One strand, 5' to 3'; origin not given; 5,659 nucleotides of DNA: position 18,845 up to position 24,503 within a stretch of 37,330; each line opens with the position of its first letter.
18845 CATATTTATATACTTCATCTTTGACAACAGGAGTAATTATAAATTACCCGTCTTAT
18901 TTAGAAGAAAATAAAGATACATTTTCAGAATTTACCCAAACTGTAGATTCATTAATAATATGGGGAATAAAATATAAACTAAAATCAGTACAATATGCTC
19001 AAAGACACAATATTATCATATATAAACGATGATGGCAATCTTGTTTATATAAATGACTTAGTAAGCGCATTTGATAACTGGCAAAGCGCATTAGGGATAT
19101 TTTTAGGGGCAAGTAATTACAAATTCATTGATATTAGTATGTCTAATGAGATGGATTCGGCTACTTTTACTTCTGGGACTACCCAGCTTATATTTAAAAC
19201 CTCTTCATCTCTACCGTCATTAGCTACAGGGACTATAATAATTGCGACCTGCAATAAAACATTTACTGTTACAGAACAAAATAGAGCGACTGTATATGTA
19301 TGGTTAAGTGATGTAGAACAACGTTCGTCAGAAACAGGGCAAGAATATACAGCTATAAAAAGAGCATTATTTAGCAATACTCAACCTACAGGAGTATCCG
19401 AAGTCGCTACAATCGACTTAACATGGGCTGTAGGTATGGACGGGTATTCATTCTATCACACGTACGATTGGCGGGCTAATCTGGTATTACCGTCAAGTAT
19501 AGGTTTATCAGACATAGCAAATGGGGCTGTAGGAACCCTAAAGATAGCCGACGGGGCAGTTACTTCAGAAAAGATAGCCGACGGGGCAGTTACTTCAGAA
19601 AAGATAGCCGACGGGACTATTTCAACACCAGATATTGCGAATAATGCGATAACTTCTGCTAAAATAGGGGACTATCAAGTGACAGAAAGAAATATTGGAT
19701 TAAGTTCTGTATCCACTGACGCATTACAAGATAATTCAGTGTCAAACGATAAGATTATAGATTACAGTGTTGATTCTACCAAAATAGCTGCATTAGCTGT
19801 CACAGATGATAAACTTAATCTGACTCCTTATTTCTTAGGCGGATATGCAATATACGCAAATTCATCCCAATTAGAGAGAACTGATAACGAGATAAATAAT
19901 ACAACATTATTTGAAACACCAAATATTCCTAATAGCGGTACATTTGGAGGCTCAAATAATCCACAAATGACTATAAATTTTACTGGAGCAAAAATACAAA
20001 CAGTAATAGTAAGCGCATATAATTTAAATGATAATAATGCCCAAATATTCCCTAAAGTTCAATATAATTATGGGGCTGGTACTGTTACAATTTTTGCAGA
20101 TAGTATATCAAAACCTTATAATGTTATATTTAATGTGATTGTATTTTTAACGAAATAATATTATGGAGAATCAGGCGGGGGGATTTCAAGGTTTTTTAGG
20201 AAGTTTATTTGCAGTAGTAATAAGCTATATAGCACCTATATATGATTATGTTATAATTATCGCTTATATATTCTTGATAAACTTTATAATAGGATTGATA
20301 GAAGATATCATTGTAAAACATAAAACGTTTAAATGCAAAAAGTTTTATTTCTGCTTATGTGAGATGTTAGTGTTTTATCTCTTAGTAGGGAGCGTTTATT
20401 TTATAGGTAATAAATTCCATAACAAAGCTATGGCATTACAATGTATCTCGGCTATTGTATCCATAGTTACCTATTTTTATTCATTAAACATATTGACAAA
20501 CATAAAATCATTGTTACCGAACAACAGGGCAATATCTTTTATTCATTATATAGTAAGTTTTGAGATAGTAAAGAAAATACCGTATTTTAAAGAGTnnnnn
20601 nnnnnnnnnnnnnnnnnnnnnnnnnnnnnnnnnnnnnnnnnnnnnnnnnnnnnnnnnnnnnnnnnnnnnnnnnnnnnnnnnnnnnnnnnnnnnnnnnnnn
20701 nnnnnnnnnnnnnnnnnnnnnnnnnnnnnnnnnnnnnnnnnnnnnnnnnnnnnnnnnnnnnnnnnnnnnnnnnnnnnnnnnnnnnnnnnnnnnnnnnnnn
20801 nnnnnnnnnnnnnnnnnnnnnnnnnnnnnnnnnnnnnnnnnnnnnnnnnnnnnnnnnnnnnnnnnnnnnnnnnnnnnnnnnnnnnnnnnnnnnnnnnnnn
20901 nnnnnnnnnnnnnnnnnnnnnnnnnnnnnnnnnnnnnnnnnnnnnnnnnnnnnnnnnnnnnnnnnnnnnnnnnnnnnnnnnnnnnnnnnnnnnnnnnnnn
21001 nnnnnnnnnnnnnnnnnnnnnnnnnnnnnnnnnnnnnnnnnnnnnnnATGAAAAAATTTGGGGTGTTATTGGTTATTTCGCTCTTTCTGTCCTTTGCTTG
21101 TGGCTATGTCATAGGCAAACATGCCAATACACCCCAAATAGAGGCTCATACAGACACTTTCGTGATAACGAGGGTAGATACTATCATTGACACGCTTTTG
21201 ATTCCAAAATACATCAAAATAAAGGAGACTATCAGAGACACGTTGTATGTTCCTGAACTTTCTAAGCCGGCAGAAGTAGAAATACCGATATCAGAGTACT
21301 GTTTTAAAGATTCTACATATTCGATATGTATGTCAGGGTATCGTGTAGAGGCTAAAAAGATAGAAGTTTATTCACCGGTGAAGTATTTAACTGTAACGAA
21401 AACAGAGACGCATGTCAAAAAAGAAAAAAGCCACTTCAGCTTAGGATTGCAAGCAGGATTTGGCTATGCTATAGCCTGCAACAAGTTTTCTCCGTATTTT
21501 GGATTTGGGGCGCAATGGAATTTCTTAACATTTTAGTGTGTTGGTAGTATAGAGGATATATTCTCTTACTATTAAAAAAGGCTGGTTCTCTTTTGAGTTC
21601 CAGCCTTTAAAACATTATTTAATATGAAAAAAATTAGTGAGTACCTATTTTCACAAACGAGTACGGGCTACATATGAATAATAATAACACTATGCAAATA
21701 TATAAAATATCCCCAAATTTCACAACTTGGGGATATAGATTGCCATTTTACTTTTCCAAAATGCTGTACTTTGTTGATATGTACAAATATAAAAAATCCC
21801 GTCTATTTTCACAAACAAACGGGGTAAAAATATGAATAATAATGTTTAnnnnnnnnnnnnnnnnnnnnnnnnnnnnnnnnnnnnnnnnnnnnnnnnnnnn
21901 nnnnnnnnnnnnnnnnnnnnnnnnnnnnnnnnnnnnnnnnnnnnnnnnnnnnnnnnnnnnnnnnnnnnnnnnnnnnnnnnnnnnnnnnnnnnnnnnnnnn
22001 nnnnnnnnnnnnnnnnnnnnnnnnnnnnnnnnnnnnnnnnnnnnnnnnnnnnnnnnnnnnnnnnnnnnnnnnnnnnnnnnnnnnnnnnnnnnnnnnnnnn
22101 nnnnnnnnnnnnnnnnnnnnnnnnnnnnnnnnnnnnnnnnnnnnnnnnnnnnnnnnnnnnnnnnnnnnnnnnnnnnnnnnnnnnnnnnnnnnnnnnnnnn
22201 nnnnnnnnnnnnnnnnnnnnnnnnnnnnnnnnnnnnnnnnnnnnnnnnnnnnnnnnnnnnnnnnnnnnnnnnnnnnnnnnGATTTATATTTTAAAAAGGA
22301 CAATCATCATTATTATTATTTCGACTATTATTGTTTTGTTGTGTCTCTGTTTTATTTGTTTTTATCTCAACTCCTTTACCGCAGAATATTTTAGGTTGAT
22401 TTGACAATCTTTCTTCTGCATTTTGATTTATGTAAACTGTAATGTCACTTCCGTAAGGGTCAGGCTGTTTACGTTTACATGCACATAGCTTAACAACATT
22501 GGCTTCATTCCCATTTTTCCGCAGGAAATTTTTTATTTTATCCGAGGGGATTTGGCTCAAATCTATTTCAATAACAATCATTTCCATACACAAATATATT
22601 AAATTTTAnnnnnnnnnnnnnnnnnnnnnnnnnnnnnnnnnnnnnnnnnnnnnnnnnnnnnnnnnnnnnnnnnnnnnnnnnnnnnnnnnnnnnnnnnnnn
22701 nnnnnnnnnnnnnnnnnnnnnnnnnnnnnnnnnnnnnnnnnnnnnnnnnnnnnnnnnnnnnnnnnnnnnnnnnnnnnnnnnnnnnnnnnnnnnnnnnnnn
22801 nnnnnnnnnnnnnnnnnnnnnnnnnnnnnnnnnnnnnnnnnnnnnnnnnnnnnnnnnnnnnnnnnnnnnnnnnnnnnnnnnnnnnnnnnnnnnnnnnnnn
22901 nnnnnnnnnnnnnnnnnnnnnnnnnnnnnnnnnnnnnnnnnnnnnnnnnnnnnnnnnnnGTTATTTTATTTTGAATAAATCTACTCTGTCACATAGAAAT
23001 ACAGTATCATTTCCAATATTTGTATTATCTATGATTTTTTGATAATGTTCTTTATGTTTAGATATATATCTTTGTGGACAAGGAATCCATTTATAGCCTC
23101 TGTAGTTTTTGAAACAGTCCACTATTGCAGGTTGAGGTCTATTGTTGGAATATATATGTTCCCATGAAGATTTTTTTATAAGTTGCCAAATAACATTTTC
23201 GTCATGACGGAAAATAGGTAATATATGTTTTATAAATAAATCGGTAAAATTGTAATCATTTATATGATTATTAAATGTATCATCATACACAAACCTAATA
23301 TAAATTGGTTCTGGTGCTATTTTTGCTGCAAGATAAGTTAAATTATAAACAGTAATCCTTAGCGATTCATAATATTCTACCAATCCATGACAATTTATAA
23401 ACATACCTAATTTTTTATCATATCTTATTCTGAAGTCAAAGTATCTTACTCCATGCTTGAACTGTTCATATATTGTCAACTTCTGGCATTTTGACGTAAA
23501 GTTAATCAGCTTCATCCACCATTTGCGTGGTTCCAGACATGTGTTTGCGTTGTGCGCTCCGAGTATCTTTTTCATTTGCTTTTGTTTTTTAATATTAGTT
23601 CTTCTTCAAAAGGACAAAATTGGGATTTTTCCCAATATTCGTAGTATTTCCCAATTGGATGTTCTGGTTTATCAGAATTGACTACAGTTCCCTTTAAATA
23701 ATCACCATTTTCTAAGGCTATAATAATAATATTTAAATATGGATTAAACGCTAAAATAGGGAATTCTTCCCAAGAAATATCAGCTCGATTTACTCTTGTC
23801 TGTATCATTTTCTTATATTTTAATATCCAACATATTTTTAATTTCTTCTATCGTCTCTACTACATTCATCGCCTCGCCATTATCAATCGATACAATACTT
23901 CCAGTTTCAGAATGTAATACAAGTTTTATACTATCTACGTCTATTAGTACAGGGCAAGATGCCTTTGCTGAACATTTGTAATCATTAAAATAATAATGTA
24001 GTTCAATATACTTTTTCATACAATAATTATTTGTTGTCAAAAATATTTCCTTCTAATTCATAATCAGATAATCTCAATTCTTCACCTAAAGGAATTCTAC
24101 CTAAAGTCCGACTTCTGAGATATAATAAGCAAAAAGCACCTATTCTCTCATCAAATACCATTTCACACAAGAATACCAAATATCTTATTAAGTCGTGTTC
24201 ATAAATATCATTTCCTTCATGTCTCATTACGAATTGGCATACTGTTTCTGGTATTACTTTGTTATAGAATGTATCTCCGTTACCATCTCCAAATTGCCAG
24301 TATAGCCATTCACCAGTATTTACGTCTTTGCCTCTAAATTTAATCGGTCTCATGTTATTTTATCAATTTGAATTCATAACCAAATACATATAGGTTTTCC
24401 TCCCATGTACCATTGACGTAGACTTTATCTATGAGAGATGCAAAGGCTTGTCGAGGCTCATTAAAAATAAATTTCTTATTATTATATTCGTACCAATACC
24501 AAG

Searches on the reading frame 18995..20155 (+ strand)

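Call 17: search_protein_families(library=phrogs, proteins=[window:18995-20155:+], max_evalue=0.001)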
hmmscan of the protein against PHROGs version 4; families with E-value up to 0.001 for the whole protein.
window:18995-20155:+ (387 aa): 9 families
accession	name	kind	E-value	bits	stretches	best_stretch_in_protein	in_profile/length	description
phrog_892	-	tail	5.1e-21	75.9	1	172-364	343-500/782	tail fiber protein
phrog_28766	-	tail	1.2e-14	54.6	1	172-256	134-218/472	tail fiber protein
phrog_13518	-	unknown function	7.6e-12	45.1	1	170-273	235-341/1230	-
phrog_32822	-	head and packaging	1.1e-10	40.9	1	173-275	963-1065/1548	virion structural protein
phrog_21412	-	tail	2e-08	33.5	1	173-266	190-283/1452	tail fiber protein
phrog_26466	-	unknown function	1.8e-06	26.2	1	160-230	1810-1880/2337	-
phrog_29288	-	unknown function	7.5e-06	24.6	0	164-223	1126-1185/1558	-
phrog_7660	-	tail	1.4e-05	24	1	174-255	440-519/1656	tail fiber protein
phrog_2952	-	tail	0.00044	20.4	0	177-211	337-371/488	minor tail protein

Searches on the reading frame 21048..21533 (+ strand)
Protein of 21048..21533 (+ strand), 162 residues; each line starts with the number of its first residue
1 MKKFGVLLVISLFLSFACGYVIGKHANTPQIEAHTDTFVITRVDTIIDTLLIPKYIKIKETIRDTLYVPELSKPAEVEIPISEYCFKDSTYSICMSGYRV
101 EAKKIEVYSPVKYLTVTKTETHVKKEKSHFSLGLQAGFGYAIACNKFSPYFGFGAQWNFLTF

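Call 17: search_protein_families(library=phrogs, proteins=[window:21048-21533:+], max_evalue=0.001)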
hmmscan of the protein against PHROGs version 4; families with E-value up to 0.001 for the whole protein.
window:21048-21533:+ (162 aa): 1 family
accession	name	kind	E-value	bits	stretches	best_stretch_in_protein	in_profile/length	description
phrog_26448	-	unknown function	4.7e-15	56.6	1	73-161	103-186/187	-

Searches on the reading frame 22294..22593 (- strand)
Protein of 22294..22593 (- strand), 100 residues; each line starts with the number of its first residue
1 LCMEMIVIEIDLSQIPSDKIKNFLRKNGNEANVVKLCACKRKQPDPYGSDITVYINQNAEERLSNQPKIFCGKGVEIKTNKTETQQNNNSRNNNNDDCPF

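Call 14: search_protein_families(library=pfam, proteins=[window:22294-22593:-], max_evalue=0.01)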
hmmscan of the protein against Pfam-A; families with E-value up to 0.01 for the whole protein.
window:22294-22593:- (100 aa): 0 families

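Call 52: search_protein_families(library=phrogs, proteins=[window:22294-22593:-], max_evalue=0.001)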
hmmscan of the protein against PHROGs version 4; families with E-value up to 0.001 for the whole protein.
window:22294-22593:- (100 aa): 0 families
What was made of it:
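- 22291..22593 (-): Upstream 100-aa ORF of unknown function, ending 10 nt before the Dps start codon; presumed co-transcribed. No family hit (calls 14, 52).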

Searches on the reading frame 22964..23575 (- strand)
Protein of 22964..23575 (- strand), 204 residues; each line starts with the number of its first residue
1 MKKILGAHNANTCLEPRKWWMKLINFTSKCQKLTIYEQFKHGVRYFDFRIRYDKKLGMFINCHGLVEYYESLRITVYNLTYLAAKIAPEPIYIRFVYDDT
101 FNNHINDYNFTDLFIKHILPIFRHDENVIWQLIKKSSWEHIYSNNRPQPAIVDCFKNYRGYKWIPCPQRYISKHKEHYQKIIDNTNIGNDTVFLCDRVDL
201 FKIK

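Call 14: search_protein_families(library=pfam, proteins=[window:22964-23575:-], max_evalue=0.01)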
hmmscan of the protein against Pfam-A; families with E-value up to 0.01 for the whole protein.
window:22964-23575:- (204 aa): 1 family
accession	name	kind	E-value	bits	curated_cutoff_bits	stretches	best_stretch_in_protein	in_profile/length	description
PF00388.25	PI-PLC-X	-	0.0094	16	23.1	0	26-95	23-92/144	Phosphatidylinositol-specific phospholipase C, X domain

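Call 52: search_protein_families(library=phrogs, proteins=[window:22964-23575:-], max_evalue=0.001)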
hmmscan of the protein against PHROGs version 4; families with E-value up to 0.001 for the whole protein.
window:22964-23575:- (204 aa): 0 families

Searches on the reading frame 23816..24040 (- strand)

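Call 52: search_protein_families(library=phrogs, proteins=[window:23816-24040:-], max_evalue=0.001)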
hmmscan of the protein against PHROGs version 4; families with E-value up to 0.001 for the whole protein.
window:23816-24040:- (75 aa): 1 family
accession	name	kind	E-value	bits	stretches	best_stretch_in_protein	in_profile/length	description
phrog_8458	-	moron, auxiliary metabolic gene and host takeover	0.00022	22.1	1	28-72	25-69/75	flagellar protein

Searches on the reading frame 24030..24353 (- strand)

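Call 14: search_protein_families(library=pfam, proteins=[window:24030-24353:-], max_evalue=0.01)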
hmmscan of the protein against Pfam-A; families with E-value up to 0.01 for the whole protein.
window:24030-24353:- (108 aa): 0 families

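Call 52: search_protein_families(library=phrogs, proteins=[window:24030-24353:-], max_evalue=0.001)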
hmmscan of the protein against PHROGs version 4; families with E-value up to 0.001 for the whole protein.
window:24030-24353:- (108 aa): 2 families
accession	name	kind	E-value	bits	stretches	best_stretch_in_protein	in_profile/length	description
phrog_98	-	unknown function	1.3e-09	38.8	1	1-108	25-147/208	-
phrog_8684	-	unknown function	7.3e-08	33.5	0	1-21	2-22/164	-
